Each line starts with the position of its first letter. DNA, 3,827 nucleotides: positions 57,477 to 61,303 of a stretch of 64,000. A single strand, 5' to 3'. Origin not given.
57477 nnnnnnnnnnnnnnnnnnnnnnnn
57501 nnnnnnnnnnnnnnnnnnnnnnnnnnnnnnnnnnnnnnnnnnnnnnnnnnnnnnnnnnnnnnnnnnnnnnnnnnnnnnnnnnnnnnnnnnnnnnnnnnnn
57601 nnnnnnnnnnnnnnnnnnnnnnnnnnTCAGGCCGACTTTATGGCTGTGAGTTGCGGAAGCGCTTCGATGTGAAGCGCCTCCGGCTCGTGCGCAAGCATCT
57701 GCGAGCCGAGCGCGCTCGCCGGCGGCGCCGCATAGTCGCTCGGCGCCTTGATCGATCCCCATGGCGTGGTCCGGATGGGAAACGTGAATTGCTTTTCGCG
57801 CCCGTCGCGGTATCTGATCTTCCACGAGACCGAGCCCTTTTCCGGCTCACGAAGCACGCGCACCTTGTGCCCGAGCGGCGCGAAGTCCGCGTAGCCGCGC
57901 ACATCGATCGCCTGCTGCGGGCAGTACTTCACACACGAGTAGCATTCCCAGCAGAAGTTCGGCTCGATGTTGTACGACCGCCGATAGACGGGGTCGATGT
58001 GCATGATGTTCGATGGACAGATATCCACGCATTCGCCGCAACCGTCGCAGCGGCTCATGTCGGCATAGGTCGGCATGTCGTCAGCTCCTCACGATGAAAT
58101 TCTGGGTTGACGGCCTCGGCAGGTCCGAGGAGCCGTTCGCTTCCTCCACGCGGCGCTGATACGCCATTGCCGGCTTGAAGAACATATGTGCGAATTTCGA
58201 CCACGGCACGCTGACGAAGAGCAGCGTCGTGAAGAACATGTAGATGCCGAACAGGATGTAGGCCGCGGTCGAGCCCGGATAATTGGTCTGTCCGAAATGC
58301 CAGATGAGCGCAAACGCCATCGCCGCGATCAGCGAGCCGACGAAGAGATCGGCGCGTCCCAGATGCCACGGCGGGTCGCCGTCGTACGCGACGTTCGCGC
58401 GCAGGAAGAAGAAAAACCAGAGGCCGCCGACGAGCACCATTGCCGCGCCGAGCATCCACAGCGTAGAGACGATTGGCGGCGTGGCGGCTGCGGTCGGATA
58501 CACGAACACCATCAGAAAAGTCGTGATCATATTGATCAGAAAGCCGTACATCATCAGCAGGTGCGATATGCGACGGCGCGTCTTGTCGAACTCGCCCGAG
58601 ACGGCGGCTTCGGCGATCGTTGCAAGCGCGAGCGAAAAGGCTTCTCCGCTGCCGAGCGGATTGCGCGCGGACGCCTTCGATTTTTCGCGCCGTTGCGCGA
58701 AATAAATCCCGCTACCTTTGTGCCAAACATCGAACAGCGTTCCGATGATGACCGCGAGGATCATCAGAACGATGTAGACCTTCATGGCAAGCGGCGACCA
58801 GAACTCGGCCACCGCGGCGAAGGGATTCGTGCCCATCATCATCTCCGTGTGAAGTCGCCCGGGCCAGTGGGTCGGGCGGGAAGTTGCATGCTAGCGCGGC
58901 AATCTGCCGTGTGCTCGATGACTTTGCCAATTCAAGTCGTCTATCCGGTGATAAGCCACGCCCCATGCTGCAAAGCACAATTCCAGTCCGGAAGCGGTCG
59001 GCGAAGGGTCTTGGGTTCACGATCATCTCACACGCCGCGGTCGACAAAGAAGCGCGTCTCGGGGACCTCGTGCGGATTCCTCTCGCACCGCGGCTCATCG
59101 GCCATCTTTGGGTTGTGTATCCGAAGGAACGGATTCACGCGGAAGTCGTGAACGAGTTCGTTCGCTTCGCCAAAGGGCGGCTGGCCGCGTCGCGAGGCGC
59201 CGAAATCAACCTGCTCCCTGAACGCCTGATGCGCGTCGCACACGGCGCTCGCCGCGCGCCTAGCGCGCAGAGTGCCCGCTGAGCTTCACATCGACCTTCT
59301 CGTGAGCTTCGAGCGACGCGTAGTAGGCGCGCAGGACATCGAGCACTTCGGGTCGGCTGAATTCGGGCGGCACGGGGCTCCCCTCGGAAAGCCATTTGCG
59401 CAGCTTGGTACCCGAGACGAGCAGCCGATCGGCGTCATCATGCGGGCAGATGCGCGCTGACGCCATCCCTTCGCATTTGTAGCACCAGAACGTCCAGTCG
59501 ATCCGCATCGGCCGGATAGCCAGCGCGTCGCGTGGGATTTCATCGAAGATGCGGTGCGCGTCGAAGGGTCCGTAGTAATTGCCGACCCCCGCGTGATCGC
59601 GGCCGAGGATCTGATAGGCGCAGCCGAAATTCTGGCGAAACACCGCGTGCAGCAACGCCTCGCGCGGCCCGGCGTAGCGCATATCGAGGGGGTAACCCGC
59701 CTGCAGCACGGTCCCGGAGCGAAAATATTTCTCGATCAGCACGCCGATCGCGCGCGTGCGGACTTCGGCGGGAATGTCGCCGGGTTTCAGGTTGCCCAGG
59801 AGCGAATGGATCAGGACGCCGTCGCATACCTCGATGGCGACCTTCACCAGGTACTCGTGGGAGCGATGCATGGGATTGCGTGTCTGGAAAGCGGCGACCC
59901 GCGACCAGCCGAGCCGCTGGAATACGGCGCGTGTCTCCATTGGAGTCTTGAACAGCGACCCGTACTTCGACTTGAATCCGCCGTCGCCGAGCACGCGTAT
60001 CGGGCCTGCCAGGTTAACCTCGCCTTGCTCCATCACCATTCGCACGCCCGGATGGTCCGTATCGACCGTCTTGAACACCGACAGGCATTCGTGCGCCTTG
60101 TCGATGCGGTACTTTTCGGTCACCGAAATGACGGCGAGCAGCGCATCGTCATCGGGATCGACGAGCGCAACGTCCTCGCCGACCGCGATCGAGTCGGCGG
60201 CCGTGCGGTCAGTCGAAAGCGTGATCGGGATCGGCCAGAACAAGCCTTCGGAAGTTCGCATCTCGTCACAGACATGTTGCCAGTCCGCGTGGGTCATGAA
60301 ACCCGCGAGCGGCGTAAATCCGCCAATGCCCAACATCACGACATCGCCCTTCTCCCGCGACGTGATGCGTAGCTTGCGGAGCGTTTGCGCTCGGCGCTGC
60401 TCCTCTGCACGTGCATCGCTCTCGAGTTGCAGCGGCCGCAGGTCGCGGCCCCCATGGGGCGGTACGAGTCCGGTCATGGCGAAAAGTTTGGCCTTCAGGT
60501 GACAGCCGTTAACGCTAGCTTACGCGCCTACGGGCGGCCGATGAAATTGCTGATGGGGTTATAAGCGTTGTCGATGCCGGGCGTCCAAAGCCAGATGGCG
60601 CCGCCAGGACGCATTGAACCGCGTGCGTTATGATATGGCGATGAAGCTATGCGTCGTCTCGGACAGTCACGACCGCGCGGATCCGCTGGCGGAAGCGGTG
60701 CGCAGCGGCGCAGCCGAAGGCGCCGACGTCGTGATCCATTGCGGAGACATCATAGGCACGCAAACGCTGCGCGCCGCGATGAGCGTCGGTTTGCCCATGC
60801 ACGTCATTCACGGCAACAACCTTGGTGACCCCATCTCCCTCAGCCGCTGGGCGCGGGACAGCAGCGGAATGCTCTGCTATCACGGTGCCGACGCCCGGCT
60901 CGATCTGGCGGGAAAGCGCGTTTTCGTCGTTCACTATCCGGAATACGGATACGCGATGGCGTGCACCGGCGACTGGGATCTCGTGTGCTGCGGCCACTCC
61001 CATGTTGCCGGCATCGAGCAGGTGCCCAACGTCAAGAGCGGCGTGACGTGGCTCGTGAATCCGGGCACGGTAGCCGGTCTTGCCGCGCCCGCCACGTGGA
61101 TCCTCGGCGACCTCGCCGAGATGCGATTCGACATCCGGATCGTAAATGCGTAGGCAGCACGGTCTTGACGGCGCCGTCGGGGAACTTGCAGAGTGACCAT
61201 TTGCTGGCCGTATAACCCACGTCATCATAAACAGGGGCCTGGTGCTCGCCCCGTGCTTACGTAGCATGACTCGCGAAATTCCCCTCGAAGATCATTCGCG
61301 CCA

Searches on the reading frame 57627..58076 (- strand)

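Call 6: search_protein_families(library=pfam, proteins=[window:57627-58076:-])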
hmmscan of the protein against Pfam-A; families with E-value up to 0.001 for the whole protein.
window:57627-58076:- (149 aa): 14 families
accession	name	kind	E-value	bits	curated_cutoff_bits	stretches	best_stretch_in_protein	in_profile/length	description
PF12139.13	APS-reductase_C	-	9.2e-30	103.1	25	1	59-141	1-81/82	Adenosine-5'-phosphosulfate reductase beta subunit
PF00037.32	Fer4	-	4.2e-12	45.8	21.1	2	6-24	4-22/24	4Fe-4S binding domain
PF12838.12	Fer4_7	-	1.1e-10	42.3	27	1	9-56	1-52/52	4Fe-4S dicluster domain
PF13187.11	Fer4_9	-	4.6e-10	39.8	27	1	9-57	1-52/52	4Fe-4S dicluster domain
PF13484.11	Fer4_16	-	1.2e-08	36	30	0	9-28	1-20/66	4Fe-4S double cluster binding domain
PF12800.12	Fer4_4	-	3.7e-08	33.5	24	1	8-21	2-15/17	4Fe-4S binding domain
PF13237.11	Fer4_10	-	9.3e-08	32.3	25.5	1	4-53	3-53/53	4Fe-4S dicluster domain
PF12837.12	Fer4_6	-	1.5e-07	31.5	25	1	6-24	5-23/24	4Fe-4S binding domain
PF12798.12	Fer4_3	-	1.6e-06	29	27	0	10-24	1-15/15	4Fe-4S binding domain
PF12797.12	Fer4_2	-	2.5e-06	27.5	24.5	0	4-22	4-22/22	4Fe-4S binding domain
PF13183.11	Fer4_8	-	1.4e-05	26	27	0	5-24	49-68/68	4Fe-4S dicluster domain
PF25160.1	LdpA_Fe-S-bd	-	0.00012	22.2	27.6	0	8-26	26-44/49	LdpA Fe-S cluster-binding domain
PF14697.11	Fer4_21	-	0.00032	21.2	35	0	37-59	3-28/59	4Fe-4S dicluster domain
PF13459.11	Fer4_15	-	0.00053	21.1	22.4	0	6-24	4-22/66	4Fe-4S single cluster domain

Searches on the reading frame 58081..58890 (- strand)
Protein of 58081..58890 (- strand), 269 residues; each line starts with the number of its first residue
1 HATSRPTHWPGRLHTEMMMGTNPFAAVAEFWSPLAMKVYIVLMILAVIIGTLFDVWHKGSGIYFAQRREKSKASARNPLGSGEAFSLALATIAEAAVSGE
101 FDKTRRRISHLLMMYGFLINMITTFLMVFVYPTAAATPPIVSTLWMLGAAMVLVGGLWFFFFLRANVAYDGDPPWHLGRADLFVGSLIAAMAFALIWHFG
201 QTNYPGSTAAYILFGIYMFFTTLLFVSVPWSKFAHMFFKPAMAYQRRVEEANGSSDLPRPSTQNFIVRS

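Call 6: search_protein_families(library=pfam, proteins=[window:58081-58842:-])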
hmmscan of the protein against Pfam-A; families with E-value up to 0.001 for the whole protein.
window:58081-58842:- (253 aa): 0 families

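Call 49: search_protein_families(library=pfam, proteins=[window:58081-58890:-], max_evalue=0.0001)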
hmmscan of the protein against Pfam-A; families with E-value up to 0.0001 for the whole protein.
window:58081-58890:- (269 aa): 0 families

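Call 84: search_protein_families(library=ncbifam, proteins=[window:58081-58890:-], max_evalue=0.00001)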
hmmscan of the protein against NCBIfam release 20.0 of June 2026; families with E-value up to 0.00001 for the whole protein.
window:58081-58890:- (269 aa): 2 families
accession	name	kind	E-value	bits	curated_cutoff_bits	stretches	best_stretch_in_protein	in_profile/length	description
NF038018.1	qmoC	equivalog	8.3e-09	35.4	300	1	36-241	152-357/360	quinone-interacting membrane-bound oxidoreductase complex subunit QmoC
NF011607.0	PRK15033.1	subfamily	1.4e-06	27.5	524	1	100-252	229-380/389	tricarballylate utilization 4Fe-4S protein TcuB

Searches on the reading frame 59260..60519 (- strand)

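Call 49: search_protein_families(library=pfam, proteins=[window:59260-60519:-], max_evalue=0.0001)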
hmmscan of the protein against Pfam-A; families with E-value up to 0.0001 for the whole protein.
window:59260-60519:- (419 aa): 2 families
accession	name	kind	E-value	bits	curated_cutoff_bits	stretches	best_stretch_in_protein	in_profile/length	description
PF01747.23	ATP-sulfurylase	-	5.1e-84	281.4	24.3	1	189-398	3-211/212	ATP-sulfurylase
PF14306.12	PUA_2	-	1.9e-50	171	27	1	20-177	2-157/159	PUA-like domain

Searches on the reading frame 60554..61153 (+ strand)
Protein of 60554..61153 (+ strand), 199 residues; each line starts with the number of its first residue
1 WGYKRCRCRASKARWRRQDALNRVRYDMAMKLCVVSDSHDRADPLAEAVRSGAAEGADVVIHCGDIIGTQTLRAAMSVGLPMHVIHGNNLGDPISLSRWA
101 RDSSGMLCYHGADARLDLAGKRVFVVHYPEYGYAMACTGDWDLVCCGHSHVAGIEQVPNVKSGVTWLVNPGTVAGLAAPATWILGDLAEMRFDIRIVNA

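Call 84: search_protein_families(library=ncbifam, proteins=[window:60554-61153:+], max_evalue=0.00001)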
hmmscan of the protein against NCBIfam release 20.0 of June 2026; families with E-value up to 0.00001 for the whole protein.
window:60554-61153:+ (199 aa): 2 families
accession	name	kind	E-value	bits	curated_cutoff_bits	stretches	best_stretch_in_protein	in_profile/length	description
TIGR00040.1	yfcE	subfamily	4.2e-14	52.9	56.25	1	30-186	1-147/158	YfcE family phosphodiesterase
NF006988.0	PRK09453.1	equivalog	3e-07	30.4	117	0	30-67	1-38/183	phosphodiesterase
